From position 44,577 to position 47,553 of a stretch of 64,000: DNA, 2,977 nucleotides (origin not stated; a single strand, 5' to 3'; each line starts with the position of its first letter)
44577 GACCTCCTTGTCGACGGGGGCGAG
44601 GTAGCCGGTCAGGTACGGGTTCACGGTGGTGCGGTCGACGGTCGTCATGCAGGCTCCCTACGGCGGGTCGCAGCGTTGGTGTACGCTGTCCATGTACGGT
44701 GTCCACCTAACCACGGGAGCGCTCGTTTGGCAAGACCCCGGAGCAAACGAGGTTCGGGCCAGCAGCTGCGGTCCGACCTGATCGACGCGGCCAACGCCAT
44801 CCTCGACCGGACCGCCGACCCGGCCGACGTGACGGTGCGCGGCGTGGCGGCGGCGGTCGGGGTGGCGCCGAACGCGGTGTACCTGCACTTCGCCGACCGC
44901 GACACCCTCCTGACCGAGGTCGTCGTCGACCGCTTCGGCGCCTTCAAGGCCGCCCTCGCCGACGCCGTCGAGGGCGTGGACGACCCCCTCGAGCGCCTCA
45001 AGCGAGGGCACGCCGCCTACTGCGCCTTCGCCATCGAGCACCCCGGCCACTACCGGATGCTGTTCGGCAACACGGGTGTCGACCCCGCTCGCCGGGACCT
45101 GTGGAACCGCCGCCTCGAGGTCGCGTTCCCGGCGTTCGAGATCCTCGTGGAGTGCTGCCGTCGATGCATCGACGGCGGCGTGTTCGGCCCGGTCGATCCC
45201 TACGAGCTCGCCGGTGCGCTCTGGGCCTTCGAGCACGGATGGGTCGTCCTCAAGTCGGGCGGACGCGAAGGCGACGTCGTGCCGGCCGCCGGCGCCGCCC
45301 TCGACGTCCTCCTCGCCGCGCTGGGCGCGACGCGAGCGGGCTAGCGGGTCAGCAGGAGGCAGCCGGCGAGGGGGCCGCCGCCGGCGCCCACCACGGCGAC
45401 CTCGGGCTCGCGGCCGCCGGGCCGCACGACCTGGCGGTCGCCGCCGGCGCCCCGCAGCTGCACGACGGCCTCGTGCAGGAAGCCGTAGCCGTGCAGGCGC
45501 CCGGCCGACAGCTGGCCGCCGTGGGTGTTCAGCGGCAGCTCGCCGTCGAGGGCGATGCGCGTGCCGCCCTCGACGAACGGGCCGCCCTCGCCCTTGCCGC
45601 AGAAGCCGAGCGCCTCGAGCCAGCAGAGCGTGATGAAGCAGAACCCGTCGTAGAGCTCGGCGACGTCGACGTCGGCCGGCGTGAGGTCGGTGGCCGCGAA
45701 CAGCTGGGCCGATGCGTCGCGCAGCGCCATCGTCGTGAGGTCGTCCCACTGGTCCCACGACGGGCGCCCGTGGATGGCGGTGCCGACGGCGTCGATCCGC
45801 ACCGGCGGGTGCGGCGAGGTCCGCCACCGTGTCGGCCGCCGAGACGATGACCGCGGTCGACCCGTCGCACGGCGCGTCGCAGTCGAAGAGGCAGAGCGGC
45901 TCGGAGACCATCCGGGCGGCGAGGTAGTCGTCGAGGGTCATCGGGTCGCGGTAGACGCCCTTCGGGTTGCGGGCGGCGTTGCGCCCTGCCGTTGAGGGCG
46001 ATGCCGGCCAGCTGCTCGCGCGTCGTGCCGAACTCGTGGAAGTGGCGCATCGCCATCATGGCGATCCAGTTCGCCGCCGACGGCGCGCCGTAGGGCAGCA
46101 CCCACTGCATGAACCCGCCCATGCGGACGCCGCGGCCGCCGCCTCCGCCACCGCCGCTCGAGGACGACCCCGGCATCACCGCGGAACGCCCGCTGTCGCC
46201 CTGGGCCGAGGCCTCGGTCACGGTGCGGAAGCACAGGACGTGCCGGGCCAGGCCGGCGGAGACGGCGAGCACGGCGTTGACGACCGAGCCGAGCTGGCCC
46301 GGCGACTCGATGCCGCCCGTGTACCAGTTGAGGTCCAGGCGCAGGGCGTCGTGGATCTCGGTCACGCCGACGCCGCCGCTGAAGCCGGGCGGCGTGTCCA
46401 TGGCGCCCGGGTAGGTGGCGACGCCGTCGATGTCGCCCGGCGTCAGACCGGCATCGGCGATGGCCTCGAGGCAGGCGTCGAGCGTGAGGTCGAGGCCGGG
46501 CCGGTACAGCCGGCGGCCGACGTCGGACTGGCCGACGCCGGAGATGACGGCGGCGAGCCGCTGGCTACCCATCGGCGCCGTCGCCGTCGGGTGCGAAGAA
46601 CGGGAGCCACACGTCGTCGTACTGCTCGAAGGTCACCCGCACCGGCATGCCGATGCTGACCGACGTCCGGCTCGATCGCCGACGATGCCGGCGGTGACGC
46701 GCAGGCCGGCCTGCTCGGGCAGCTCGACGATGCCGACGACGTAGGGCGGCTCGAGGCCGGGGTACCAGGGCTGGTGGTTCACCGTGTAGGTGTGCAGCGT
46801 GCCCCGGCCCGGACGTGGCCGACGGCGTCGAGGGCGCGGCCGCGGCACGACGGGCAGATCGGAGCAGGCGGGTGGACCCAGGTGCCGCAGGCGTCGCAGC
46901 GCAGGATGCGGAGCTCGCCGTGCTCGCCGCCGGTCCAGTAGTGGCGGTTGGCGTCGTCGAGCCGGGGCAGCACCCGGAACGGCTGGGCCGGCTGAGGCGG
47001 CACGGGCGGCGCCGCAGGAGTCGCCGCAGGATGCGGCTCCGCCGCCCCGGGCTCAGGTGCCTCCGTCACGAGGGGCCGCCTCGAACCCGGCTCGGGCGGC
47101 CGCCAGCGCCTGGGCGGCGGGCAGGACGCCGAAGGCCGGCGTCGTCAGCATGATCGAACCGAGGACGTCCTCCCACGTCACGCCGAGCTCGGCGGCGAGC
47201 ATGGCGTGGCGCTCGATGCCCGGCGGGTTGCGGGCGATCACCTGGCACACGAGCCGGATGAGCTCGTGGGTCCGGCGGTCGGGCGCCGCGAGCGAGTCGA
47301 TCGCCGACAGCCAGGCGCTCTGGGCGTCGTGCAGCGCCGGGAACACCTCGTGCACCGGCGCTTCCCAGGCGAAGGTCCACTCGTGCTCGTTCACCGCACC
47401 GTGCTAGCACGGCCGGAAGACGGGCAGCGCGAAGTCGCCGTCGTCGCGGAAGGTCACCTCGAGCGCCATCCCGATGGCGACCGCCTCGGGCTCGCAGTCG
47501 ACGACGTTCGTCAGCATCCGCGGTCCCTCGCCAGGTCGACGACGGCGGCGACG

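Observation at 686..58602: A 16-bp palindrome CTGACR-N4-YGTCAG sits in front of nearly every transcription unit (14 copies): signature of one large, uncharacterised catabolic regulon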

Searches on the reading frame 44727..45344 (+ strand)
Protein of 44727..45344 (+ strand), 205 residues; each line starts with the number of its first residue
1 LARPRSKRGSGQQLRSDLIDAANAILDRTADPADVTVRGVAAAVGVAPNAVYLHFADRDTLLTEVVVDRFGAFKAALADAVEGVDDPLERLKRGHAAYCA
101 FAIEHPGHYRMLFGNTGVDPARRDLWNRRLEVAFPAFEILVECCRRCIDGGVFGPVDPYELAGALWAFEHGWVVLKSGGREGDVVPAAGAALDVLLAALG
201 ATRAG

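Call 17: search_protein_families(library=pfam, max_evalue=0.00001, proteins=[window:44754-45323:+])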
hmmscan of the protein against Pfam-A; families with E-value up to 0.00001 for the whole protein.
seq(190 aa): 2 families
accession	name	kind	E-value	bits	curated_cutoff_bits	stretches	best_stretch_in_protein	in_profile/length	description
PF13305.11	TetR_C_33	-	3.7e-12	47.2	26.8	1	87-190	6-103/103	Tetracyclin repressor-like, C-terminal domain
PF00440.29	TetR_N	-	2.1e-06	27.8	24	1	23-56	14-47/47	Bacterial regulatory proteins, tetR family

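Call 29: search_protein_families(library=ncbifam, max_evalue=0.001, proteins=[window:44727-45344:+])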
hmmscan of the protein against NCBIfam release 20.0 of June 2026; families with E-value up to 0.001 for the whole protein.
window:44727-45344:+ (205 aa): 5 families
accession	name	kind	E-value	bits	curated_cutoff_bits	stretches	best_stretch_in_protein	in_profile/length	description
NF050111.1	TransRegSACE7040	equivalog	2.6e-07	30.7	250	1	15-106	3-93/186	SACE_7040 family transcriptional regulator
NF008402.0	PRK11202.1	equivalog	3.2e-05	23.7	151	1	13-69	11-66/211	HTH-type transcriptional repressor FabR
TIGR03384.1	betaine_BetI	equivalog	0.00038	20.2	201.3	1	14-92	9-86/189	choline-binding transcriptional repressor BetI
NF041196.1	ScbR_bind_reg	equivalog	0.00042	20.5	150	1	13-91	6-83/191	ScbR family autoregulator-binding transcription factor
NF007430.0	PRK09975.1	equivalog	0.00079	18.6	274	1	10-92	8-90/220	acrEF/envCD operon transcriptional regulator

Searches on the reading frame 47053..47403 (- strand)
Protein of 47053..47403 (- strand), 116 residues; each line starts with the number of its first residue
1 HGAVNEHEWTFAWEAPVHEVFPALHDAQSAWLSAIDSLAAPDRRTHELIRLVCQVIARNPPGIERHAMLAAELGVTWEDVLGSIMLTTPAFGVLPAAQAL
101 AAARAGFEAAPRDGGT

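Call 47: search_protein_families(library=pfam, max_evalue=0.001, proteins=[window:47053-47403:-])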
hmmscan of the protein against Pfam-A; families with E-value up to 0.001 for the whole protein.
window:47053-47403:- (116 aa): 1 family
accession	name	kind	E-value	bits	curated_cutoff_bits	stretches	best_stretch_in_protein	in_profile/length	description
PF02627.25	CMD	-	0.00035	21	23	1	42-104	21-83/84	Carboxymuconolactone decarboxylase family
